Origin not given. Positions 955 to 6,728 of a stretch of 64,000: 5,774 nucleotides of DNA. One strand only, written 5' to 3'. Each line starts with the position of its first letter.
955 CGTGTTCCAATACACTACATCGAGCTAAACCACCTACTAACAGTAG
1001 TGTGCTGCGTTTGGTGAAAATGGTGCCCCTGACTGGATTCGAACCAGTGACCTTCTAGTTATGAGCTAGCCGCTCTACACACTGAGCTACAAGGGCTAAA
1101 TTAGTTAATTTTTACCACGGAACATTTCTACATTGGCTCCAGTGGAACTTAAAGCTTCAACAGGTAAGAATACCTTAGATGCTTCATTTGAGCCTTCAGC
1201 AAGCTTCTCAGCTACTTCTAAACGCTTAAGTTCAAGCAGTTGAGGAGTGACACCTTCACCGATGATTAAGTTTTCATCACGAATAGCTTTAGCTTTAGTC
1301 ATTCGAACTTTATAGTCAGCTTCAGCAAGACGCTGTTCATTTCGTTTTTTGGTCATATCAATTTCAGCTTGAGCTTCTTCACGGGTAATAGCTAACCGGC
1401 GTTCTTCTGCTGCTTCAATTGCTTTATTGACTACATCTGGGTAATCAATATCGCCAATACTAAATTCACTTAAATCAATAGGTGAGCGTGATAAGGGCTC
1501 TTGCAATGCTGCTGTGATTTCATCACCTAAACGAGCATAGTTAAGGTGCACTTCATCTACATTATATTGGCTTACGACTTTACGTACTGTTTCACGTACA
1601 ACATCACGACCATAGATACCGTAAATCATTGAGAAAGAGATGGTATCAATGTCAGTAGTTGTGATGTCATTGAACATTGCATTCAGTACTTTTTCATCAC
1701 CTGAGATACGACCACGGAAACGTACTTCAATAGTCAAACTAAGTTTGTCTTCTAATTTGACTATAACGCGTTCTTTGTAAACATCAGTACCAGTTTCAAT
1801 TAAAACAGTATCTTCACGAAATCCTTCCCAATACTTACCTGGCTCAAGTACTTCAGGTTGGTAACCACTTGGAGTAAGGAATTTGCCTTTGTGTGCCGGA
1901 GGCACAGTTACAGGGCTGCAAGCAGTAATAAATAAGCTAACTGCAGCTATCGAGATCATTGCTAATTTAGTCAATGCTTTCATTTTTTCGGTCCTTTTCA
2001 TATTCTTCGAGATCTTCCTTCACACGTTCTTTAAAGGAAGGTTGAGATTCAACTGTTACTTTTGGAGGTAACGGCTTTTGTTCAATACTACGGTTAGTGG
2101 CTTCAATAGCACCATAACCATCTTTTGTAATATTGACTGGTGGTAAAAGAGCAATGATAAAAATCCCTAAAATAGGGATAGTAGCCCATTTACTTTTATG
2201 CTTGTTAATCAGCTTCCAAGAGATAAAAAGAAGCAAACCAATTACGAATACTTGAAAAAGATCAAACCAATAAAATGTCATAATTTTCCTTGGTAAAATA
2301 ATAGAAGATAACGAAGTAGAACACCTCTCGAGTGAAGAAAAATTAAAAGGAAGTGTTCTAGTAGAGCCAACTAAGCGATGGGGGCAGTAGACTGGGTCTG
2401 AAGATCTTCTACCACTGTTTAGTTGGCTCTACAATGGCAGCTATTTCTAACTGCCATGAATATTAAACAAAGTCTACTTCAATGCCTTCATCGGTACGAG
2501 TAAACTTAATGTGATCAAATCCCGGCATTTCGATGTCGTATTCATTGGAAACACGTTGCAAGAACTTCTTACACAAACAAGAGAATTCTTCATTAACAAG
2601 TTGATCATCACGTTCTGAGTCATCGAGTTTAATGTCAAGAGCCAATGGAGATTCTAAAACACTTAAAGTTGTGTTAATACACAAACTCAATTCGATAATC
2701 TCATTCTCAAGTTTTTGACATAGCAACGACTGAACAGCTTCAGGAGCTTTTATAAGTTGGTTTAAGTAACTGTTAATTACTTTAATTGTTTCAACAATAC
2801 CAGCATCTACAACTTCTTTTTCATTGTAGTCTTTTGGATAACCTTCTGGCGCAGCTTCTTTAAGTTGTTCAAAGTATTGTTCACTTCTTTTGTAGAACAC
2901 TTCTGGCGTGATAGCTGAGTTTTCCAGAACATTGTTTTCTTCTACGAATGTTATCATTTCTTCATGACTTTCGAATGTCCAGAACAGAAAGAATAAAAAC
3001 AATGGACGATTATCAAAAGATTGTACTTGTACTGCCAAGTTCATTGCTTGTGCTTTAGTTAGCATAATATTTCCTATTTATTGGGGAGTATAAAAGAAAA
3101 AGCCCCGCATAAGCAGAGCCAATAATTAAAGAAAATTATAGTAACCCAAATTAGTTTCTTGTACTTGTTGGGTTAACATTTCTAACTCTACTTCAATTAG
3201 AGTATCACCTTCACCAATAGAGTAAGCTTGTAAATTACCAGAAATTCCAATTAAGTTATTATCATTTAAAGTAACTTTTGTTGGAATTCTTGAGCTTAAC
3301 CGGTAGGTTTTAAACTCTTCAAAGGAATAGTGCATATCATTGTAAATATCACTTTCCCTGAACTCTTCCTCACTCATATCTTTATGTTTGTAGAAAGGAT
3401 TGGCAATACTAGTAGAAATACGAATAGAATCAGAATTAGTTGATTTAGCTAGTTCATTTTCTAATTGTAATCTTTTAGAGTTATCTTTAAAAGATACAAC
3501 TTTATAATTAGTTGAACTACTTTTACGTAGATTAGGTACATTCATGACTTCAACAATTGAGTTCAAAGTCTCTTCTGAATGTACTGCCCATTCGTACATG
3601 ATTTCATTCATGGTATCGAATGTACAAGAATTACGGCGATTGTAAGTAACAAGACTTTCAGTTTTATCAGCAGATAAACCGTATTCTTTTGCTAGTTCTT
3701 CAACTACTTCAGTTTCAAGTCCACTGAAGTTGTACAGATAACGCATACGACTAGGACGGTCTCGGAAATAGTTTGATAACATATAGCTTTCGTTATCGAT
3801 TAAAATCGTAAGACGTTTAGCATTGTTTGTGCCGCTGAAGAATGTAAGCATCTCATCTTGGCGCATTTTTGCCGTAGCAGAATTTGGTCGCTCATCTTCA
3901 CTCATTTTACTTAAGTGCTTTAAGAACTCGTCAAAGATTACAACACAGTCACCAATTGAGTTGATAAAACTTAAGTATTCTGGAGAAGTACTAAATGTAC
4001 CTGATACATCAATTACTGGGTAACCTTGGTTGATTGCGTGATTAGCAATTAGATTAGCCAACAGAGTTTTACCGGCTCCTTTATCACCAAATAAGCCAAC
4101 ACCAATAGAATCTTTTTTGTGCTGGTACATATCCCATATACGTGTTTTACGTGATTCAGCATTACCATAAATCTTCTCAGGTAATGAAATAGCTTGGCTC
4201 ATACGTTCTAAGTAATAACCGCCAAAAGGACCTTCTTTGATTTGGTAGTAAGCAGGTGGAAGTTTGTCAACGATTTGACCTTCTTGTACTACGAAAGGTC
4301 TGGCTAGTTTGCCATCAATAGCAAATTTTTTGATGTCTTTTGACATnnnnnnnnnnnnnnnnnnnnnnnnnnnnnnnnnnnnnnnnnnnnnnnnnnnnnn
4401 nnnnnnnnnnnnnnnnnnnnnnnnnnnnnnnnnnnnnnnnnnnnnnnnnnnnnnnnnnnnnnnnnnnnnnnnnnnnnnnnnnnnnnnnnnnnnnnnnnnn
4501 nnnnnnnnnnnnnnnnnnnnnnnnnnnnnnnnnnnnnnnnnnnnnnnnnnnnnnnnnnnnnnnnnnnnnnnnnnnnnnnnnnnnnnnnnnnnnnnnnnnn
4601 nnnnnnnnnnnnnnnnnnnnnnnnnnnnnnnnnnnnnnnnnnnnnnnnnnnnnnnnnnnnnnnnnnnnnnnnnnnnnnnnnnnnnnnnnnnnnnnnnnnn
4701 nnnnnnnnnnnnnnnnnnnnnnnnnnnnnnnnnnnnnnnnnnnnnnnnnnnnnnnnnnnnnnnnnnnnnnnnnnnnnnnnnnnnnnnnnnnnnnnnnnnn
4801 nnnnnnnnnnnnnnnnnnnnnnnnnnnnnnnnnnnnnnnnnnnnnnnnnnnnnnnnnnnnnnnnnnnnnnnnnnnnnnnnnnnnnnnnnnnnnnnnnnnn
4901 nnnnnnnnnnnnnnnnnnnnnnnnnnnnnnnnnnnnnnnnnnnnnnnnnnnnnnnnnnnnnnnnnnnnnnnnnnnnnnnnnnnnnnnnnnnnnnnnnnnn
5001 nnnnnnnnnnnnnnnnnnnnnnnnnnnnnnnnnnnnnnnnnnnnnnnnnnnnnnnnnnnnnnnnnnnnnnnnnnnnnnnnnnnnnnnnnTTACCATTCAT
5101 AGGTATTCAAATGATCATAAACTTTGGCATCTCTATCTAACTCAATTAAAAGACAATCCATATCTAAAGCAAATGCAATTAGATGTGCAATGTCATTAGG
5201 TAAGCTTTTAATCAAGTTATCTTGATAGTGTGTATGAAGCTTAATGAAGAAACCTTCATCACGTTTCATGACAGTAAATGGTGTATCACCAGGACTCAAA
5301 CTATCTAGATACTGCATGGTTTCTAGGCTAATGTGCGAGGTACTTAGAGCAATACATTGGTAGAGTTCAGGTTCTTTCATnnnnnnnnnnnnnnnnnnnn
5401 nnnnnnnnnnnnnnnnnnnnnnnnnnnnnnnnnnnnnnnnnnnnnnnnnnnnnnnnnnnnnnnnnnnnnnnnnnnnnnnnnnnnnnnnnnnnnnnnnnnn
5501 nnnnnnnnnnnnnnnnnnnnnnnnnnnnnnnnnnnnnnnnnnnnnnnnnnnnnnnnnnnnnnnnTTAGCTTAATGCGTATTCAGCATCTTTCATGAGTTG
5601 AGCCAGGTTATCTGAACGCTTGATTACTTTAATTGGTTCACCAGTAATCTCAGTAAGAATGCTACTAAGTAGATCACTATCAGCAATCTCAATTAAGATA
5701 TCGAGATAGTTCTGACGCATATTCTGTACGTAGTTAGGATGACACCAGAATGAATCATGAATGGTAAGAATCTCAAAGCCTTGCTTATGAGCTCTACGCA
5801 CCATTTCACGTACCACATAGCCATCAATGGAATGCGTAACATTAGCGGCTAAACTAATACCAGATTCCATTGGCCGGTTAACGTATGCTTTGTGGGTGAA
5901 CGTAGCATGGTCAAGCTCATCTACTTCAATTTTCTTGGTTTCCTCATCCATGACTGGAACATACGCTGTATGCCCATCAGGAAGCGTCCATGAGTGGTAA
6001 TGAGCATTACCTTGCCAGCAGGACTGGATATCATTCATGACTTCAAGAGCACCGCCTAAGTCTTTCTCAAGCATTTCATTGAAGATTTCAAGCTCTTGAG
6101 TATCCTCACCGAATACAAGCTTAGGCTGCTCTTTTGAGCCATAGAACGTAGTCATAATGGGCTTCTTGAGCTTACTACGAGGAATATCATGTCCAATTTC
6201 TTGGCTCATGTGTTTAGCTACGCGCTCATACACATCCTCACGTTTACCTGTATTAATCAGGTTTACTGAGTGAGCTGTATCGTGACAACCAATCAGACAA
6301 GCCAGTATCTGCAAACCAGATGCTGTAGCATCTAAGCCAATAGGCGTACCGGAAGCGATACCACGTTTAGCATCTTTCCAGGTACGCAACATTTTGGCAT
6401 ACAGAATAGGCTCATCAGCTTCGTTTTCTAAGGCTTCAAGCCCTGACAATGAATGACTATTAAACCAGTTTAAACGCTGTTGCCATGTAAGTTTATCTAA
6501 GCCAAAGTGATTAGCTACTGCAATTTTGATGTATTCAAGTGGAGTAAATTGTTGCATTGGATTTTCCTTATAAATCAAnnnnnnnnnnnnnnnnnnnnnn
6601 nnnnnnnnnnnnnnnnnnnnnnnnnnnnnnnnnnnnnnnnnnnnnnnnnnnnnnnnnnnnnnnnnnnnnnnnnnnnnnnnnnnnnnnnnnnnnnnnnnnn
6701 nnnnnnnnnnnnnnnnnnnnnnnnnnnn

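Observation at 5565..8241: Phage RNA polymerase II subunit genes are separated by a two-gene insertion that includes a SLOG/DUF2493 protein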

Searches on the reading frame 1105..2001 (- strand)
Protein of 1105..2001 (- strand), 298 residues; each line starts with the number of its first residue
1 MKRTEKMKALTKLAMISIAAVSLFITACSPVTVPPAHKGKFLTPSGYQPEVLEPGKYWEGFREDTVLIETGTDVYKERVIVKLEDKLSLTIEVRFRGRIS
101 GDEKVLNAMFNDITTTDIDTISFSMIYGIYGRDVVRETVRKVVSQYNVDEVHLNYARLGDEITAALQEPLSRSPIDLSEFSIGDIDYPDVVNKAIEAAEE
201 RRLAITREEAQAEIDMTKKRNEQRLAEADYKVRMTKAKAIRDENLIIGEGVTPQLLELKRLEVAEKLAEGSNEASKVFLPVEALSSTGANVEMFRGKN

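Call 61: search_protein_families(library=pfam, proteins=[window:1105-2001:-], max_evalue=0.01)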
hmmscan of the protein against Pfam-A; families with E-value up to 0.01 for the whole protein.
window:1105-2001:- (298 aa): 2 families
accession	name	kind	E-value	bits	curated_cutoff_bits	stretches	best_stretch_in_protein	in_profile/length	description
PF01145.31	Band_7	-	1.6e-15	58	23.6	1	32-213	2-173/176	SPFH domain / Band 7 family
PF13421.11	Band_7_1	-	0.0079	16.3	24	0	132-199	138-207/211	SPFH domain-Band 7 family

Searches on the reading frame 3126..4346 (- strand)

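Call 3: search_protein_families(library=pfam, proteins=[window:3126-4346:-], max_evalue=0.1)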
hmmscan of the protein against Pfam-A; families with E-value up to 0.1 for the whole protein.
window:3126-4346:- (406 aa): 10 families
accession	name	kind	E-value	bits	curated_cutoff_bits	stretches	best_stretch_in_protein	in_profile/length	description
PF00004.35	AAA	-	1.2e-07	32.7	21.2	1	85-203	3-125/131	ATPase family associated with various cellular activities (AAA)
PF20720.3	nSTAND3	-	0.00015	21.9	27.2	1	85-146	22-79/155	Novel STAND NTPase 3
PF00910.28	RNA_helicase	-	0.015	16.2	21.5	0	85-147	3-64/105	RNA helicase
PF00005.33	ABC_tran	-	0.027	15.5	25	1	83-109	14-41/137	ABC transporter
PF01695.23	IstB_IS21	-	0.032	14.1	24.1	1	83-112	95-124/238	IstB-like ATP binding protein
PF02367.23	TsaE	-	0.05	14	26.6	0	80-124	21-62/128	Threonylcarbamoyl adenosine biosynthesis protein TsaE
PF13401.12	AAA_22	-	0.053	14.3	27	0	85-185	10-92/130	AAA domain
PF22969.3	Ig_NUP210_2nd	-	0.062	13.5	27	0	241-321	25-105/109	NUP210 Ig-like domain 2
PF00931.28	NB-ARC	-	0.063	13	23.5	0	65-112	3-52/248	NB-ARC domain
PF13191.12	AAA_16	-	0.095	13.6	32.6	0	85-131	29-73/167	AAA ATPase domain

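Call 4: search_protein_families(library=phrogs, proteins=[window:3126-4346:-], max_evalue=0.01)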
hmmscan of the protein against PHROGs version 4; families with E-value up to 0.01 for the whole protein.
window:3126-4346:- (406 aa): 3 families
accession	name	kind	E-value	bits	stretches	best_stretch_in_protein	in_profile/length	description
phrog_2376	-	other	5.1e-58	198.2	1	8-361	3-334/363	ATPase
phrog_50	-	DNA, RNA and nucleotide metabolism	6.9e-06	26.4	1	78-115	367-399/570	DnaC-like helicase loader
phrog_3277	-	DNA, RNA and nucleotide metabolism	0.0081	17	0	74-112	4-46/168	DnaC-like helicase loader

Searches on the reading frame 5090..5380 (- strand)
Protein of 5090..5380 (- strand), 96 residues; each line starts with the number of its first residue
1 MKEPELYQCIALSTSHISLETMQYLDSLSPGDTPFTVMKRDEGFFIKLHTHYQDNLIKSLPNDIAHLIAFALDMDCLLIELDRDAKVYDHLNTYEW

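Call 3: search_protein_families(library=pfam, proteins=[window:5090-5380:-], max_evalue=0.1)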
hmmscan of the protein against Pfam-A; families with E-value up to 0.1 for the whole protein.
window:5090-5380:- (96 aa): 1 family
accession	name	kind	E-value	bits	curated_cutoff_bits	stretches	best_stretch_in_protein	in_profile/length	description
PF19419.5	DUF5983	-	1.3e-18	67.6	27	1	9-96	1-90/90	Family of unknown function (DUF5983) C-terminal domain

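Call 4: search_protein_families(library=phrogs, proteins=[window:5090-5380:-], max_evalue=0.01)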
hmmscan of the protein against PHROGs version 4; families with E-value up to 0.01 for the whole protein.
window:5090-5380:- (96 aa): 1 family
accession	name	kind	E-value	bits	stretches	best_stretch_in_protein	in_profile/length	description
phrog_5003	-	unknown function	2e-05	25.9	1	5-96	6-105/105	-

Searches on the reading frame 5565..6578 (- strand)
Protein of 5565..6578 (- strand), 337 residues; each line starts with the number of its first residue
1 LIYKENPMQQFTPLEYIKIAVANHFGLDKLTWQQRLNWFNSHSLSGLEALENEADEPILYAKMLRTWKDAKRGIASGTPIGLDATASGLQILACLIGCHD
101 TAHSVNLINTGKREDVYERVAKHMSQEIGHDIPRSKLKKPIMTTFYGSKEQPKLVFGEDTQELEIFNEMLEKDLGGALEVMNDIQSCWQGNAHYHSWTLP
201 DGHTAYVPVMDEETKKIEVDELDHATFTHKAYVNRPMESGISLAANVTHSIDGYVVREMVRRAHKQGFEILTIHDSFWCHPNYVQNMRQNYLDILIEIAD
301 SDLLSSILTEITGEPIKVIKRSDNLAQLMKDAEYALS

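Call 3: search_protein_families(library=pfam, proteins=[window:5565-6578:-], max_evalue=0.1)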
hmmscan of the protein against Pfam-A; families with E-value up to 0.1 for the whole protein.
window:5565-6578:- (337 aa): 2 families
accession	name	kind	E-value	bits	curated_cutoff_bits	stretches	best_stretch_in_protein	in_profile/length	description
PF00940.24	RNA_pol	-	8.3e-29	101.1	22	2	14-148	8-170/448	DNA-dependent RNA polymerase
PF06021.17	Gly_acyl_tr_N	-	0.036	14.6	31.2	1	159-237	6-83/201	Aralkyl acyl-CoA:amino acid N-acyltransferase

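Call 4: search_protein_families(library=phrogs, proteins=[window:5565-6578:-], max_evalue=0.01)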
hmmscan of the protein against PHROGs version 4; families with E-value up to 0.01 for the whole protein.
window:5565-6578:- (337 aa): 4 families
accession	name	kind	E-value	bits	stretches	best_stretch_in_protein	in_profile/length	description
phrog_2051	-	DNA, RNA and nucleotide metabolism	1.2e-122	410.8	2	8-266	1-260/401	RNA polymerase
phrog_414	-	DNA, RNA and nucleotide metabolism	8.6e-42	144.3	2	4-151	419-597/816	RNA polymerase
phrog_20599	-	DNA, RNA and nucleotide metabolism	5.8e-36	124.5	1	8-131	1-124/149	RNA polymerase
phrog_2166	-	DNA, RNA and nucleotide metabolism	1.8e-11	44.5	1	12-129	322-451/505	N4-like RNA polymerase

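Call 7: search_dna_similar(query=window:5565-6578:-, collection=phages, mode=protein, max_rows=40)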
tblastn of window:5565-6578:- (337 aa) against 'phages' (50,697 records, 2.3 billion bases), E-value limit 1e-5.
Records with a match: 1399; places in all: 1449; records where one place covers at least 80% of the query: 1145.
Best place of each record, by identity: <60% 1399.
By first word of the organism name: Klebsiella 247; Acinetobacter 165; Escherichia 163; Pseudomonas 151; Vibrio 141; Salmonella 70; Pectobacterium 62; Stenotrophomonas 34; Rhizobium 28; Ralstonia 27; and 53 more.
By host as written in the record: - 179; Klebsiella pneumoniae 149; Escherichia coli 70; Acinetobacter baumannii 56; Pseudomonas aeruginosa 41; Pectobacterium atrosepticum DSM18077 35; Vibrio cholerae 31; Salmonella enterica subsp. enterica serovar Typhi 28; and 382 more.
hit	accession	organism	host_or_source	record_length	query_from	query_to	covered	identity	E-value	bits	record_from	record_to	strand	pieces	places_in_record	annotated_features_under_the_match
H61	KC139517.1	Salmonella phage FSL SP-058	Salmonella enterica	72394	8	337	98%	46.7%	2e-62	299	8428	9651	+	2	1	RNA polymerase subunit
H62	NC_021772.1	Salmonella phage FSL SP-058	Salmonella enterica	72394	8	337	98%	46.7%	2e-62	299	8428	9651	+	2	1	RNA polymerase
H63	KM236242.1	Escherichia phage Pollock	Escherichia coli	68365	8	337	98%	45.4%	4e-61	291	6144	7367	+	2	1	RNA polymerase 2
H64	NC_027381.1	Escherichia phage Pollock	Escherichia coli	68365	8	337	98%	45.4%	4e-61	291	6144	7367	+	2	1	RNA polymerase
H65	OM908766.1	Salmonella phage S5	Salmonella sp.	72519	8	337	98%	44.5%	8e-62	291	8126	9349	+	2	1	none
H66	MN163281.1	Klebsiella phage KpCHEMY26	Klebsiella pneumoniae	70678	8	337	98%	44.5%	8e-63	303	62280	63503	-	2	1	virion RNA polymerase subunit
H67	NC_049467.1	Klebsiella phage KpCHEMY26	Klebsiella pneumoniae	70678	8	337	98%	44.5%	8e-63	303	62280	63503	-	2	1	RNA polymerase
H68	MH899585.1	Klebsiella phage Pylas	Klebsiella pneumoniae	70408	8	337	98%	44.1%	8e-63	301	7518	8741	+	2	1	virion RNA polymerase subunit | ribosome_binding_site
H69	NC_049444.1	Klebsiella phage Pylas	Klebsiella pneumoniae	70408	8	337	98%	44.1%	8e-63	301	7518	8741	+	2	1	RNA polymerase | ribosome_binding_site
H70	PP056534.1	Klebsiella phage MY01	Klebsiella pneumoniae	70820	8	337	98%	44.1%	4e-63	299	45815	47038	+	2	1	DNA-dependent RNA polymerase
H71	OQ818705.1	Erwinia phage Pastis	Erwinia amylovora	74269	2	336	99%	43.5%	1e-58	275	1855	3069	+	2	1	RNA polymerase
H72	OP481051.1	Alteromonas phage vB_AemP_PT15-A5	Alteromonas mediterranea PT15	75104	8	337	98%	43.6%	3e-89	297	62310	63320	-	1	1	RNA polymerase 2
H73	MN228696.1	Sinorhizobium phage ort11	Sinorhizobium meliloti Ort11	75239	4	337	99%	42.9%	1e-60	278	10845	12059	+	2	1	RNA polymerase 2 | hypothetical protein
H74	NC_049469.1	Sinorhizobium phage ort11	Sinorhizobium meliloti Ort11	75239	4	337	99%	42.9%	1e-60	278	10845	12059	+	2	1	RNA polymerase | hypothetical protein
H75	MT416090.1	Pseudomonas phage vB_Pae_AM.P2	Pseudomonas aeruginosa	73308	8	337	98%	42.8%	2e-51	269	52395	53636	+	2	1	DNA-directed RNA polymerase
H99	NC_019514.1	Erwinia phage vB_EamP-S6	Erwinia amylovora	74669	5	336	98%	41.5%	1e-56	265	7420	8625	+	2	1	RNA polymerase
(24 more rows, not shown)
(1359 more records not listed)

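Call 9: get_annotated_region(hit=H99, flank=4000)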
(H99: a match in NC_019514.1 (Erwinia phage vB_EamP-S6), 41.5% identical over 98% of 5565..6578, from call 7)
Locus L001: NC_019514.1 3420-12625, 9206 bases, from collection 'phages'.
description: Erwinia phage vB_EamP-S6, complete genome.
organism: Erwinia phage vB_EamP-S6 (NCBI taxid 1051675)
taxonomy: Viruses; Duplodnaviria; Heunggongvirae; Uroviricota; Caudoviricetes; Schitoviridae; Waedenswilvirus; Waedenswilvirus S6
host: Erwinia amylovora; source: -; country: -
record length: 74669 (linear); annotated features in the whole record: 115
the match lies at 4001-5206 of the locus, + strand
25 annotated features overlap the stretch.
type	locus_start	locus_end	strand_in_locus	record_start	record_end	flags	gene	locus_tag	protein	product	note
CDS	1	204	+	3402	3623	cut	-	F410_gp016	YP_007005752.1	gp016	-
CDS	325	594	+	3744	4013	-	-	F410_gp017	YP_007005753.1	gp017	-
CDS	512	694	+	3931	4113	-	-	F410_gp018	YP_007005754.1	gp018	-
CDS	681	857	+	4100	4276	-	-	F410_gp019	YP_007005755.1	gp019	-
CDS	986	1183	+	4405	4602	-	-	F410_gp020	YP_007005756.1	gp020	-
CDS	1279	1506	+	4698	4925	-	-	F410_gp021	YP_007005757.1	gp021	-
CDS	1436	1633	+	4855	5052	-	-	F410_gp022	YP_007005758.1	gp022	-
CDS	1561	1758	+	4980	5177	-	-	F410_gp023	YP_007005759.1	gp023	-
CDS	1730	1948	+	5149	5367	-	-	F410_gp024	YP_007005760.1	gp024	-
CDS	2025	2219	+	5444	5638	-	-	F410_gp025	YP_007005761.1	gp025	-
CDS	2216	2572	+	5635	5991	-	-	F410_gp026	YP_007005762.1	GTP-binding domain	-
CDS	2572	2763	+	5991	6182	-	-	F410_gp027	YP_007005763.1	gp027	-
CDS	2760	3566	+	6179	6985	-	-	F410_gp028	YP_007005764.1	RNA polymerase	gp028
CDS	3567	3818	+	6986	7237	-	-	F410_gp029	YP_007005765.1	gp029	-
CDS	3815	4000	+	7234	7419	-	-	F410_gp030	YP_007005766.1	gp030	-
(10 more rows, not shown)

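Call 10: get_annotated_region(hit=H72, flank=4000)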
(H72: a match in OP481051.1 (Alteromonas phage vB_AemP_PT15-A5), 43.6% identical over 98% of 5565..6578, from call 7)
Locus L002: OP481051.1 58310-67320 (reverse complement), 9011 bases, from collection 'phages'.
description: Alteromonas phage vB_AemP_PT15-A5, complete genome.
organism: Alteromonas phage vB_AemP_PT15-A5 (NCBI taxid 2981567)
taxonomy: Viruses; Duplodnaviria; Heunggongvirae; Uroviricota; Caudoviricetes; Schitoviridae
host: Alteromonas mediterranea PT15; source: -; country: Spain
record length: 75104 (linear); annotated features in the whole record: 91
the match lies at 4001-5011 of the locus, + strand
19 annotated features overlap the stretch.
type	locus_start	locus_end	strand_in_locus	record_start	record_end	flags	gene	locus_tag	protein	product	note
CDS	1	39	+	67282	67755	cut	-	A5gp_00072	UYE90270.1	Appr-1-p processing protein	-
CDS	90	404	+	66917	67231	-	-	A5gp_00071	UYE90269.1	hypothetical protein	-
CDS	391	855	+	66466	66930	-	-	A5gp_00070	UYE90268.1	hypothetical protein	-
CDS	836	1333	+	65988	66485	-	-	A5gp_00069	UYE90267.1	hypothetical protein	-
CDS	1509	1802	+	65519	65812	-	-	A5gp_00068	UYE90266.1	hypothetical protein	-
CDS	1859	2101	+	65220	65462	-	-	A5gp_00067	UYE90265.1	hypothetical protein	-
CDS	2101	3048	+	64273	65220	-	-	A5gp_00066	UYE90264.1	RNA polymerase 1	-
CDS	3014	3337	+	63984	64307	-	-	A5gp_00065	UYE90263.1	hypothetical protein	-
CDS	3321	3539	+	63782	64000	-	-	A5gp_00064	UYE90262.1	hypothetical protein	-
CDS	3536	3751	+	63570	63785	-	-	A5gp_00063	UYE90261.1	hypothetical protein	-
CDS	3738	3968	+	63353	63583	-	-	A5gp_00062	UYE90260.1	hypothetical protein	-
CDS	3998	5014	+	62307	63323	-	-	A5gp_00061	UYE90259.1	RNA polymerase 2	-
CDS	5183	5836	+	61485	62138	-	-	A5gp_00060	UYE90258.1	hypothetical protein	-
CDS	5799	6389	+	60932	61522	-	-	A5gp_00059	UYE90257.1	hypothetical protein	-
CDS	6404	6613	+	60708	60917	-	-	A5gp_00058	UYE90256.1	hypothetical protein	-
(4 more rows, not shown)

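Call 88: search_protein_families(library=ncbifam, proteins=[window:5565-6557:-], max_evalue=0.1)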
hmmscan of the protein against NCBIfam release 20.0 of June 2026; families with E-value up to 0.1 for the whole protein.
window:5565-6557:- (330 aa): 0 families
